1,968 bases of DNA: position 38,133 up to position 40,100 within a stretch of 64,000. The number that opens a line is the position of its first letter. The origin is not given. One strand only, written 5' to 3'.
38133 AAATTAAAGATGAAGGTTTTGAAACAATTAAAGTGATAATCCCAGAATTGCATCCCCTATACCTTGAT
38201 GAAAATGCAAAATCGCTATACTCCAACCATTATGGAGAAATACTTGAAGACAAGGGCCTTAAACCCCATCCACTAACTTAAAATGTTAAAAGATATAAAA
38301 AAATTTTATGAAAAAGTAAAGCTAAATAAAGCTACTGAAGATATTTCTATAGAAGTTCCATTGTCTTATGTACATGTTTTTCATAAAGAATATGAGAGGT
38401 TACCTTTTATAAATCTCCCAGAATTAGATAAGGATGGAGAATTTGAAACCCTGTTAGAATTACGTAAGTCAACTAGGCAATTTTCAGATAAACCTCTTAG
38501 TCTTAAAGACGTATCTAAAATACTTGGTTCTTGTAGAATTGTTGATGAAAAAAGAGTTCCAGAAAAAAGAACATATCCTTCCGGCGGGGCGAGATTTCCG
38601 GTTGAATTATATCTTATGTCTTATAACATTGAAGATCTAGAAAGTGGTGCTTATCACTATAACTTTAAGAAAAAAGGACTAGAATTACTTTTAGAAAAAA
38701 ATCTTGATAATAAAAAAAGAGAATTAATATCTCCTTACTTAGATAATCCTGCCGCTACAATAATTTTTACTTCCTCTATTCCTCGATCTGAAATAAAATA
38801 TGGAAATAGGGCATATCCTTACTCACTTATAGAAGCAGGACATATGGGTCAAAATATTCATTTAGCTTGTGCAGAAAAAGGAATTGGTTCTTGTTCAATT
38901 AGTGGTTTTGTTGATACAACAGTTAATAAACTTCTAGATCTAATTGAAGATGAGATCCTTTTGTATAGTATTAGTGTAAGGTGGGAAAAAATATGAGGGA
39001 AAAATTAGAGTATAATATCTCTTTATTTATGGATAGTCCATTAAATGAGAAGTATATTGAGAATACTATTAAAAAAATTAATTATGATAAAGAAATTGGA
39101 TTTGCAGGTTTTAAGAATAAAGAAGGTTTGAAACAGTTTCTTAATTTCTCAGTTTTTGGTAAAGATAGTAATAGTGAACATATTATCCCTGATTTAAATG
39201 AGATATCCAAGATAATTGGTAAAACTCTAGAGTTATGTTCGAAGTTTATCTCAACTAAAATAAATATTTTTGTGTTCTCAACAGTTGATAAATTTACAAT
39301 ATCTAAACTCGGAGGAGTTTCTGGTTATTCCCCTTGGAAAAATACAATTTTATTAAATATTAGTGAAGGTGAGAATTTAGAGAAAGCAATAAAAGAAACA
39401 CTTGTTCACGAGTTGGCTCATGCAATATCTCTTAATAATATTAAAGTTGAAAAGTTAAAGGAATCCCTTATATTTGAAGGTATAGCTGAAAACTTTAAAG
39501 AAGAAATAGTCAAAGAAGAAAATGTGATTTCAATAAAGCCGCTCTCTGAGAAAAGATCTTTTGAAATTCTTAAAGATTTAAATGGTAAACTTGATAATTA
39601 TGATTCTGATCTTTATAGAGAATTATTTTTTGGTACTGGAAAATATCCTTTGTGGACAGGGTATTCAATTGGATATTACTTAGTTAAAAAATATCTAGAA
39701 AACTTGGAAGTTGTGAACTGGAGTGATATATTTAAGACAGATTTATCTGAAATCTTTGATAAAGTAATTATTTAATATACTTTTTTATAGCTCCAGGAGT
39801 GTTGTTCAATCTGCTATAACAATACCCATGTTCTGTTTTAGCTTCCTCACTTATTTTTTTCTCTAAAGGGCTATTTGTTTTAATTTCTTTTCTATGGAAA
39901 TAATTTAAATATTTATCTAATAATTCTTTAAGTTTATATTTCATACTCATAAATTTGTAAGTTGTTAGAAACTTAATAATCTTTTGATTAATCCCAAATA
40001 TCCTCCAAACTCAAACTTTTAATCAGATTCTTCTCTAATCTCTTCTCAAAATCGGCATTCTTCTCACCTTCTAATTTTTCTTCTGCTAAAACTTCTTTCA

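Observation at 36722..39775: Compact YcaO + SagB-dehydrogenase + Zn-protease cluster with its own precursor: an azole-type RiPP locus in a DPANN-like archaeon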

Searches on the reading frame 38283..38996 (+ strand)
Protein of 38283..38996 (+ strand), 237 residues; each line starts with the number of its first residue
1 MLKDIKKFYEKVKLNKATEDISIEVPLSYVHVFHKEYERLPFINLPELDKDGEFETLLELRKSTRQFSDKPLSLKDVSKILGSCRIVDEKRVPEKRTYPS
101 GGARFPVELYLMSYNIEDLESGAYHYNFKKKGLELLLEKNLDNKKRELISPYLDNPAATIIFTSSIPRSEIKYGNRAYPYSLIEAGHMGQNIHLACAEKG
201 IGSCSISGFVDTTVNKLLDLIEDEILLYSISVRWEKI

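Call 3: search_protein_families(library=pfam, proteins=[window:38283-38996:+], max_evalue=0.01)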
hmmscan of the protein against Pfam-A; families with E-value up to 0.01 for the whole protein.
window:38283-38996:+ (237 aa): 2 families
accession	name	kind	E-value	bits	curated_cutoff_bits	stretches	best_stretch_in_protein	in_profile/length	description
PF00881.29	Nitroreductase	-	1.5e-19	71.2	23.5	1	61-230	4-163/167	Nitroreductase family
PF14512.11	TM1586_NiRdase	-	9.4e-05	22.6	27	0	181-216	80-114/215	Putative TM nitroreductase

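Call 4: search_protein_families(library=ncbifam, proteins=[window:38283-38996:+], max_evalue=0.01)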
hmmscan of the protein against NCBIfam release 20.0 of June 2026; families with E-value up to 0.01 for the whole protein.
window:38283-38996:+ (237 aa): 2 families
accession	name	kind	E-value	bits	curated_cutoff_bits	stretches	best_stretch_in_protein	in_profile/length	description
TIGR03605.1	antibiot_sagB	domain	3.3e-31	108.1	78.4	1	74-222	2-160/173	SagB family peptide dehydrogenase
TIGR04511.1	SagB_rel_DH_2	exception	7.1e-17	61.5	240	1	42-219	163-352/380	putative peptide maturation dehydrogenase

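Call 24: search_solved_structures(query=window:38283-38996:+, max_evalue=0.001)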
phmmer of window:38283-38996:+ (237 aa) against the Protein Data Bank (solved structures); distinct sequences matched with E-value up to 0.001: 12.
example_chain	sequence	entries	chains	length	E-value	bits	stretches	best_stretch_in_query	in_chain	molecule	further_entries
3eo7_A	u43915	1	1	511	7.5e-29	104.3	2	54-230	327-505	Putative Nitroreductase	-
7ly5_B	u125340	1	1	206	4.3e-12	49.5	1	48-230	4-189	BmdC, oxidase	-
6gos_C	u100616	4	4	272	6.5e-12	48.9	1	42-222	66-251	Microcin B17-processing protein McbC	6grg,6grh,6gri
7ly7_B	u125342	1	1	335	9.4e-12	48.4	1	47-230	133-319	BmdC, Oxidase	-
7ly4_A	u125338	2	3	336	9.5e-12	48.4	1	47-230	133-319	BmdC, Oxidase | BmdC, NRPS oxidase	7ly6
3hj9_A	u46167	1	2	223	5.4e-08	36.1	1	43-224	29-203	Oxidoreductase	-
5lq4_A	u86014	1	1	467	1.4e-07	34.7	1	56-199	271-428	CyaGox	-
8pz5_A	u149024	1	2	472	1.4e-07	34.7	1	56-199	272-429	SagB-type dehydrogenase domain protein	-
5lq4_B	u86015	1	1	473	1.5e-07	34.7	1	56-199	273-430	CyaGox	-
3hoi_A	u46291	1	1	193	5.4e-07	32.8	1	43-201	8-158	FMN-dependent nitroreductase BF3017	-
8cqs_A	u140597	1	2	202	9e-07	32.1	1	41-227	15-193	Nitroreductase-like protein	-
2b67_A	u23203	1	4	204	0.0007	22.6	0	161-224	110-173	COG0778: Nitroreductase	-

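Call 61: search_solved_structures(query=window:38283-38996:+, max_evalue=1e-10, show_alignments=3)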
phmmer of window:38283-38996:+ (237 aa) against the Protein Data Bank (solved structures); distinct sequences matched with E-value up to 1e-10: 5.
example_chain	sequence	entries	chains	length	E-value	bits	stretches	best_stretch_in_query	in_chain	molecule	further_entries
3eo7_A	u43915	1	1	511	7.5e-29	104.3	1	54-230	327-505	Putative Nitroreductase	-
7ly5_B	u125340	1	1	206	4.3e-12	49.5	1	48-230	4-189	BmdC, oxidase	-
6gos_C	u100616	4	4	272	6.5e-12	48.9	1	42-222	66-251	Microcin B17-processing protein McbC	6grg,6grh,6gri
7ly7_B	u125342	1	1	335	9.4e-12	48.4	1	47-230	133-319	BmdC, Oxidase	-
7ly4_A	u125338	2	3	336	9.5e-12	48.4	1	47-230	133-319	BmdC, Oxidase | BmdC, NRPS oxidase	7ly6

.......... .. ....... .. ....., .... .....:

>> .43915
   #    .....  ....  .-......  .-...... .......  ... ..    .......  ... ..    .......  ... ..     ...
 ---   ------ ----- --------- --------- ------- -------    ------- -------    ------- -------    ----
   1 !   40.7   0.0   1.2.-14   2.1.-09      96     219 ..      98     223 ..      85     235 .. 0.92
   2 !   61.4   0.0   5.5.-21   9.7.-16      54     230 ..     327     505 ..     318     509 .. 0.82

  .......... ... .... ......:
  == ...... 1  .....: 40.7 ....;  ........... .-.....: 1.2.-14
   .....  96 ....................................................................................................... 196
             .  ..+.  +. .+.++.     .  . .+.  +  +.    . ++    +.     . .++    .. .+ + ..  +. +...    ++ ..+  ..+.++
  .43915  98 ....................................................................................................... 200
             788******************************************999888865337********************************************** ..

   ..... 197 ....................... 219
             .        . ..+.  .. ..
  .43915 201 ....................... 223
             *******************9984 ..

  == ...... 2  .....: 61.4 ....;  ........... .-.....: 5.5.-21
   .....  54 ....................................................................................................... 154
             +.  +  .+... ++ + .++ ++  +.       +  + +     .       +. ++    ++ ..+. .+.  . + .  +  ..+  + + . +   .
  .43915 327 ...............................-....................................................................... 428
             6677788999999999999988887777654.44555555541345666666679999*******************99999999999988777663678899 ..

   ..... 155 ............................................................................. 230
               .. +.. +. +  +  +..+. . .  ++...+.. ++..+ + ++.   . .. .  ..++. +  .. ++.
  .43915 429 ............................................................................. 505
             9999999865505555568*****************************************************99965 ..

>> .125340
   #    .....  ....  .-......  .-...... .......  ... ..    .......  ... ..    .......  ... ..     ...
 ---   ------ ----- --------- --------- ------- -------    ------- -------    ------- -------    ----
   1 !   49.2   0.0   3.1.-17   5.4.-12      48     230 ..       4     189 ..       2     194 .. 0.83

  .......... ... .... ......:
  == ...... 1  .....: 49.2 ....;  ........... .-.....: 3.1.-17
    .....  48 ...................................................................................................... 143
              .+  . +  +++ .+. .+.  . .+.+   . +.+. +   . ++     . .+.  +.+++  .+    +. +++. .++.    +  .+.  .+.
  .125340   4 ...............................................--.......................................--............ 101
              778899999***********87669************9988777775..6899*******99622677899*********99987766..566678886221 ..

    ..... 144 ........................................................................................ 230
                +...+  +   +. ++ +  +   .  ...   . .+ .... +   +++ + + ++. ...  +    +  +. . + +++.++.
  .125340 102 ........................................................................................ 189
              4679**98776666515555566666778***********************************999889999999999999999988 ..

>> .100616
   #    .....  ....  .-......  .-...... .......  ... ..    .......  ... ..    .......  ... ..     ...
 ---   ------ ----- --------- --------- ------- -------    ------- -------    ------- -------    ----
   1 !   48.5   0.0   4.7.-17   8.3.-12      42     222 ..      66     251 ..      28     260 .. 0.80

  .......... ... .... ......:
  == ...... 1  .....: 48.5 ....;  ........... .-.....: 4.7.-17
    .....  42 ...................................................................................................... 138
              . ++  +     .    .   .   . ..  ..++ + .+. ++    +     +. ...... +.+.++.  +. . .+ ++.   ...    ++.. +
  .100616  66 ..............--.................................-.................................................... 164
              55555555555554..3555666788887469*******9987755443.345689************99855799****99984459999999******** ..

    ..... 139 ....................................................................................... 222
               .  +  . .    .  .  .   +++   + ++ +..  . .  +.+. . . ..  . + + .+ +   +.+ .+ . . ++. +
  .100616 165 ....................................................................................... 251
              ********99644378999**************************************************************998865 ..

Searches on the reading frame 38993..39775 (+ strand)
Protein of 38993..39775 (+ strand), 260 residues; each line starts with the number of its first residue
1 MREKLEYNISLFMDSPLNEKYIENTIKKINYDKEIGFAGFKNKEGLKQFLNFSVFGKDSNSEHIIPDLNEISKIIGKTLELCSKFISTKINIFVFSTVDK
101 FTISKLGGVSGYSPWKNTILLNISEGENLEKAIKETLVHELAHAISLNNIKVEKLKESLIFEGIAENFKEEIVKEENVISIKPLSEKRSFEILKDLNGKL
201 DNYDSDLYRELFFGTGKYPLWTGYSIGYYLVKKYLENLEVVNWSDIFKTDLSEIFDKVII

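Call 3: search_protein_families(library=pfam, proteins=[window:38993-39775:+], max_evalue=0.01)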
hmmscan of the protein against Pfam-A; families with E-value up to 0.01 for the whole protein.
window:38993-39775:+ (260 aa): 3 families
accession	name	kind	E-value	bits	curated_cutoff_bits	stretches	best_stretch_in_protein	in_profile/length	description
PF10026.15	DUF2268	-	2.2e-26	93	23.6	1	78-254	8-193/195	Predicted Zn-dependent protease (DUF2268)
PF06262.17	Zincin_1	-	0.0051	17.2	22.4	1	119-154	59-94/97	Zincin-like metallopeptidase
PF10263.15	SprT-like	-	0.0081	16.4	25.6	0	105-146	28-74/108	SprT-like family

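Call 4: search_protein_families(library=ncbifam, proteins=[window:38993-39775:+], max_evalue=0.01)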
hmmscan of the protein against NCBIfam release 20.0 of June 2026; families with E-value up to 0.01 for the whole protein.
window:38993-39775:+ (260 aa): 0 families

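Call 23: search_solved_structures(query=window:38993-39775:+, max_evalue=1)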
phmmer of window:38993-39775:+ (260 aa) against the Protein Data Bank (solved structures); distinct sequences matched with E-value up to 1: 0.

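Call 43: find_homologous_proteins(query=window:38993-39775:+, max_evalue=0.001)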
Query window:38993-39775:+ (260 aa): 57 proteins with E <= 0.001 among 2194 candidates.
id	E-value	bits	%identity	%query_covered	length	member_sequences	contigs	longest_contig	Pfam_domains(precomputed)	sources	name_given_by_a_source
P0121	3.9e-162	556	100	100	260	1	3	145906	PF10026.16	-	-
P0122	1.4e-63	233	46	96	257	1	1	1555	PF10026.16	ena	-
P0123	1.1e-61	227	44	96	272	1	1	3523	PF10026.16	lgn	-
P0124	2.8e-61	225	43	95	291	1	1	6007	PF10026.16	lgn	-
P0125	7.3e-61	224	46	95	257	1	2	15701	PF10026.16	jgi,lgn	-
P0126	1.5e-59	220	45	96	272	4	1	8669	PF10026.16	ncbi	-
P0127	5.7e-58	214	42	96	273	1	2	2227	PF10026.16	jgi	jgi:uncharacterized protein YjaZ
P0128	1.1e-57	213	44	96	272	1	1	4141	PF10026.16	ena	-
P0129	1.7e-56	210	40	96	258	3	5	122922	PF10026.16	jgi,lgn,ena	jgi:uncharacterized protein YjaZ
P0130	3.7e-56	209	41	95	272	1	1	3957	PF10026.16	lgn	-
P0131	1.8e-53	200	42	92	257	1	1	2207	PF10026.16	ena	-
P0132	7.0e-51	191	40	94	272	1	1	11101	PF10026.16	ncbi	-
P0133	9.1e-51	191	40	97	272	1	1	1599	PF10026.16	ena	-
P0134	3.8e-50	189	42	96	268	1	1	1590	PF10026.16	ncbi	-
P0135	7.1e-50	188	42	87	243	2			PF10026.16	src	-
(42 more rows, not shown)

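Call 52: predict_structure(alignment_id=A3)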
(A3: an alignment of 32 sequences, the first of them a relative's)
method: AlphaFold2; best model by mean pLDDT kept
length: 260 residues; sequences in the alignment: 32
mean_pLDDT: 93.9   pTM: 0.92
mean pLDDT of the five models: 93.9, 93.7, 93.6, 93.0, 92.2
residues with pLDDT >= 90: 230; 70-90: 19; 50-70: 10; < 50: 1
segments of 3 or more residues with pLDDT < 50: none
pLDDT, mean of each block of 10 residues (from residue 1): 82 93 97 97 97 93 91 97 95 97 94 98 93 97 98 97 97 71 89 95 95 92 96 97 98 93
secondary structure, 60 per line:
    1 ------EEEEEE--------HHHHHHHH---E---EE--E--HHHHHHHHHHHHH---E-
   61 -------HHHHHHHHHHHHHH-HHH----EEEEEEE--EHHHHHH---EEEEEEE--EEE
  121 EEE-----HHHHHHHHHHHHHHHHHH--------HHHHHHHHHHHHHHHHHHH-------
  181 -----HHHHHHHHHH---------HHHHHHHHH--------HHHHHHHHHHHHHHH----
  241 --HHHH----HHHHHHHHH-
elements in order: E7-12 H21-28 H43-55 H68-81 E90-96 H100-105 E109-115 E118-123 H129-146 H155-173 H186-195 H205-213 H222-236 H243-246 H251-259

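Call 54: fold_search(model_id=the predicted structure, library=pdb)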
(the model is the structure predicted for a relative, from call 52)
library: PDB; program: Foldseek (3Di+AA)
matches with E <= 10: 209; with E <= 0.001: 0
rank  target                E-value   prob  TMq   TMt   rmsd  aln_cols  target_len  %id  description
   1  7bb8_A                1.4e-03  1.00  0.43  0.33   7.2       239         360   14  Crystal structure of Lugdulysin, a Staphylococcus lugdunensis M30 zinc metallopeptidase (released 2022-07-13)
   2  6mgq_B                2.5e-03  1.00  0.41  0.14   7.2       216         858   17  ERAP1 in the open conformation bound to 10mer phosphinic inhibitor DG014 (released 2019-12-18)
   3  6mgq_C                5.3e-03  0.97  0.36  0.13   8.5       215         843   17  ERAP1 in the open conformation bound to 10mer phosphinic inhibitor DG014 (released 2019-12-18)
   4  8cgw_A                7.1e-03  0.99  0.44  0.16   6.0       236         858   16  Insulin-regulated aminopeptidase (IRAP) in complex with an allosteric benzopyran-based inhibitor (released 2024-01-31)
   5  6mgq_A                7.6e-03  0.98  0.38  0.14   7.7       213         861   16  ERAP1 in the open conformation bound to 10mer phosphinic inhibitor DG014 (released 2019-12-18)
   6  3qnf_B                9.6e-03  0.96  0.35  0.13   8.6       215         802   18  Crystal structure of the open state of human endoplasmic reticulum aminopeptidase 1 ERAP1 (released 2011-02-23)
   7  3qnf_C                1.4e-02  0.94  0.35  0.13   8.7       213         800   16  Crystal structure of the open state of human endoplasmic reticulum aminopeptidase 1 ERAP1 (released 2011-02-23)
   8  9o5k_G                1.4e-02  0.98  0.43  0.15   7.4       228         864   13  Cryo-EM structure of human SWELL1-PSA heterocomplex (released 2025-12-17)
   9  3mdj_C                1.4e-02  0.97  0.35  0.13   7.5       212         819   17  ER Aminopeptidase, ERAP1, Bound to the Zinc Aminopeptidase Inhibitor, Bestatin (released 2011-03-30)
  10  8t83                  1.6e-02  0.97  0.44  0.15   7.0       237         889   12  X-ray crystal structure of PfA-M1(M462K) (released 2024-06-26)
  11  4r5x                  1.7e-02  0.98  0.46  0.16   5.4       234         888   14  Structure of the m1 alanylaminopeptidase from malaria complexed with a hydroxamic acid-based inhibitor (released 2014-10-29)
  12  8z27_b                2.1e-02  0.90  0.33  0.11   8.5       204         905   14  The structure of TGEV RBD and dog APN complex (released 2024-12-11)
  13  5nie_B                2.2e-02  0.82  0.33  0.17   8.2       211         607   13  Crystal structure of human LTA4H mutant R563A in open conformation (released 2017-08-23)
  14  3mdj_A                2.8e-02  0.93  0.36  0.13   8.2       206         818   15  ER Aminopeptidase, ERAP1, Bound to the Zinc Aminopeptidase Inhibitor, Bestatin (released 2011-03-30)
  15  4p8q_B                3.3e-02  0.94  0.42  0.15   5.5       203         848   17  Crystal Structure of Human Insulin Regulated Aminopeptidase with Alanine in Active Site (released 2014-12-03)
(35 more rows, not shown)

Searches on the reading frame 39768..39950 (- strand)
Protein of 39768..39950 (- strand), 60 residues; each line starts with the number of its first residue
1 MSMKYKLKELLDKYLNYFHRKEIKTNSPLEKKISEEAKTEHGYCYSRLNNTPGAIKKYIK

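Call 3: search_protein_families(library=pfam, proteins=[window:39768-39950:-], max_evalue=0.01)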
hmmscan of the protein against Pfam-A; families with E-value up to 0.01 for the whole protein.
window:39768-39950:- (60 aa): 0 families

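Call 4: search_protein_families(library=ncbifam, proteins=[window:39768-39950:-], max_evalue=0.01)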
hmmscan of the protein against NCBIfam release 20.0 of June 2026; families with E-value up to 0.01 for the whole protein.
window:39768-39950:- (60 aa): 0 families
